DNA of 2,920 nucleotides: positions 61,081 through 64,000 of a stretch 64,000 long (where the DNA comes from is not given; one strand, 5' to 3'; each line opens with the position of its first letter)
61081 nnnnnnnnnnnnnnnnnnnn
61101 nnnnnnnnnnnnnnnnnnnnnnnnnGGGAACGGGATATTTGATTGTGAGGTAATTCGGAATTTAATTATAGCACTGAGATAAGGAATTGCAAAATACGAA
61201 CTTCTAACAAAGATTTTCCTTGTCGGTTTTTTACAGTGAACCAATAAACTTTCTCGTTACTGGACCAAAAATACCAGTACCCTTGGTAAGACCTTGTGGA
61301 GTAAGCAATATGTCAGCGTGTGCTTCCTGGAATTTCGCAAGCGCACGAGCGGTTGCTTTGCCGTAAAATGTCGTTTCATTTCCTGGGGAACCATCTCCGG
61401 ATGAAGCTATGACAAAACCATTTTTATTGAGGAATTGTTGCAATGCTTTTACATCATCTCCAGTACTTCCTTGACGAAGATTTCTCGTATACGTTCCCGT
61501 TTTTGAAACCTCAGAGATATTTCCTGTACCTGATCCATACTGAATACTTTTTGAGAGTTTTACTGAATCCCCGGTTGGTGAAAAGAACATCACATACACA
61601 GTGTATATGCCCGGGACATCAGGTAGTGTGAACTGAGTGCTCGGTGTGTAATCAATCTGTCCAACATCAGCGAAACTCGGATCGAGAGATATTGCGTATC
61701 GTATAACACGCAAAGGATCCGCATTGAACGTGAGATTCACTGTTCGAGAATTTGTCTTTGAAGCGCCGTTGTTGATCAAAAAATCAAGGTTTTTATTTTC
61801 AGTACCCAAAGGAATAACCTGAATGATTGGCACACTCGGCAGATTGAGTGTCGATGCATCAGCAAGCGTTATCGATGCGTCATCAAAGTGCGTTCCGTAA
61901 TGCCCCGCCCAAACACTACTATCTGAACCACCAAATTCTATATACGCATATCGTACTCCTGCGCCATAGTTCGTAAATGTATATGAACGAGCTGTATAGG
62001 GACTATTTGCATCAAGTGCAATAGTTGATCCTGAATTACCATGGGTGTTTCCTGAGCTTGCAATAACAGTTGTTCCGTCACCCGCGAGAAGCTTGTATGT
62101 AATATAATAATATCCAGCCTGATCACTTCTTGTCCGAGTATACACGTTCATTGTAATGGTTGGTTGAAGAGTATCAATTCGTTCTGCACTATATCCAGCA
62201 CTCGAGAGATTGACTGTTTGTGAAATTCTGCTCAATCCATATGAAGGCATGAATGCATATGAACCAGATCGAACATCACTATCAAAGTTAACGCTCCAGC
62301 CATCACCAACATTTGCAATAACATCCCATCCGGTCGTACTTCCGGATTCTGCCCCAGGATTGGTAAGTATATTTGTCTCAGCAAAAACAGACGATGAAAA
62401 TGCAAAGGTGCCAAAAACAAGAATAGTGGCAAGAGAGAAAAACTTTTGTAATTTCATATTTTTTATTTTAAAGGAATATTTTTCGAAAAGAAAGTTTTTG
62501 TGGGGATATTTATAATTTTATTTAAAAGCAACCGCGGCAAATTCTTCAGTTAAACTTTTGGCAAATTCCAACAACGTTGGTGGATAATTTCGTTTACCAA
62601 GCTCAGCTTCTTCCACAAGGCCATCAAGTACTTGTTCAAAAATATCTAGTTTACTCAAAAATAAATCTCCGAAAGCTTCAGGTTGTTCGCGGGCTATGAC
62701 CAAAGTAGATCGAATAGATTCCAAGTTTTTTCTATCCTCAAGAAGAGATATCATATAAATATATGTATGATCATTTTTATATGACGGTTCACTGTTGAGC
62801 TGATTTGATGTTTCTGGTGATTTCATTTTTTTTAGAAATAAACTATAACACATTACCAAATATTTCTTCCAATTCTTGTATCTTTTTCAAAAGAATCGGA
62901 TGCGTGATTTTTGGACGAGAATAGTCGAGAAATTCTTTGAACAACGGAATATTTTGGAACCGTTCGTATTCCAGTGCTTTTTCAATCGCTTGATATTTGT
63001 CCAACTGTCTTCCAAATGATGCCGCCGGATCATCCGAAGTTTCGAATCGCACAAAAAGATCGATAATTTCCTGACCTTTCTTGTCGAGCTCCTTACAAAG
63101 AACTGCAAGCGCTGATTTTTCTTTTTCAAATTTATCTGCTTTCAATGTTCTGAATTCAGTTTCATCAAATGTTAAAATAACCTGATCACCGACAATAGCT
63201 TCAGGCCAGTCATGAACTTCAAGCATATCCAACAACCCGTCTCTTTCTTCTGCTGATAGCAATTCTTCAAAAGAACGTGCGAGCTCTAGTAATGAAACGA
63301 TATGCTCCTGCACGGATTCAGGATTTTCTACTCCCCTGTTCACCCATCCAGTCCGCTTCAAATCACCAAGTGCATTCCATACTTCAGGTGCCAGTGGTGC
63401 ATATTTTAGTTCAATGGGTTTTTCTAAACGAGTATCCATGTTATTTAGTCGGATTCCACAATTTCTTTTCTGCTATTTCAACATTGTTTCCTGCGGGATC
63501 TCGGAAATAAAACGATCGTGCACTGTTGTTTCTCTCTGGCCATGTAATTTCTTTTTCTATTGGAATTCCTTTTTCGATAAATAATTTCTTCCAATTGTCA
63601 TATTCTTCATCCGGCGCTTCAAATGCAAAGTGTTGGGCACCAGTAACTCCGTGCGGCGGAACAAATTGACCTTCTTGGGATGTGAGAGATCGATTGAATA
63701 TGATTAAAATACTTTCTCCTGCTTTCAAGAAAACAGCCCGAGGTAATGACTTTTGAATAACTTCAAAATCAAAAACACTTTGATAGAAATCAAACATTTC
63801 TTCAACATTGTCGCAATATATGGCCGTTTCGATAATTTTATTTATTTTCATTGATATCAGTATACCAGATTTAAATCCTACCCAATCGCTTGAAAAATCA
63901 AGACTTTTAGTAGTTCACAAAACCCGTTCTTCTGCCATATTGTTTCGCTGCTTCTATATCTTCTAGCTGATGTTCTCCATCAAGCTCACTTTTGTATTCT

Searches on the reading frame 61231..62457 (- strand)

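Call 97: search_protein_families(library=pfam, proteins=[window:61231-62457:-], max_evalue=0.0001)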
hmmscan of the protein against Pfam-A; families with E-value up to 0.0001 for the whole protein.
window:61231-62457:- (408 aa): 2 families
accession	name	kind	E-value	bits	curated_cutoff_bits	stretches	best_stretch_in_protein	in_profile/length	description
PF04300.19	FBA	-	3.3e-25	89.3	32.4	1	28-197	8-174/175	F-box associated region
PF01471.23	PG_binding_1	-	1.9e-08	34.8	23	1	332-380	1-41/57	Putative peptidoglycan binding domain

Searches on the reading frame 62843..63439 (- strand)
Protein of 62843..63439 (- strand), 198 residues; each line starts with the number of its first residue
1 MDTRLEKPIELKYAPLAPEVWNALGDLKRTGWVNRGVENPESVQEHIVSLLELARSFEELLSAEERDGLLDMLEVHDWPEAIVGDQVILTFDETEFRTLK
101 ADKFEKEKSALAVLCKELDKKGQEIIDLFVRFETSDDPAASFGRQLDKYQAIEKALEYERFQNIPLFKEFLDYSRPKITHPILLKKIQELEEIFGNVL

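Call 97: search_protein_families(library=pfam, proteins=[window:62843-63439:-], max_evalue=0.0001)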
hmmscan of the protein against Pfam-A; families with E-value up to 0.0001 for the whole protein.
window:62843-63439:- (198 aa): 1 family
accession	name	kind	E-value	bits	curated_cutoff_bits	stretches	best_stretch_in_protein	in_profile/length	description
PF13023.12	HD_3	-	3.3e-18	66.6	22.5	1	26-165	6-141/165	HD domain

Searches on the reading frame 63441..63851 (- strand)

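Call 97: search_protein_families(library=pfam, proteins=[window:63441-63851:-], max_evalue=0.0001)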
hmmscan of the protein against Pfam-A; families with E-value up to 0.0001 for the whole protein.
window:63441-63851:- (136 aa): 1 family
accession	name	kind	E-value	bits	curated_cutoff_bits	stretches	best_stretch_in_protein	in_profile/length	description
PF00903.31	Glyoxalase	-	2.2e-12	47.8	20.6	1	6-126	2-121/121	Glyoxalase/Bleomycin resistance protein/Dioxygenase superfamily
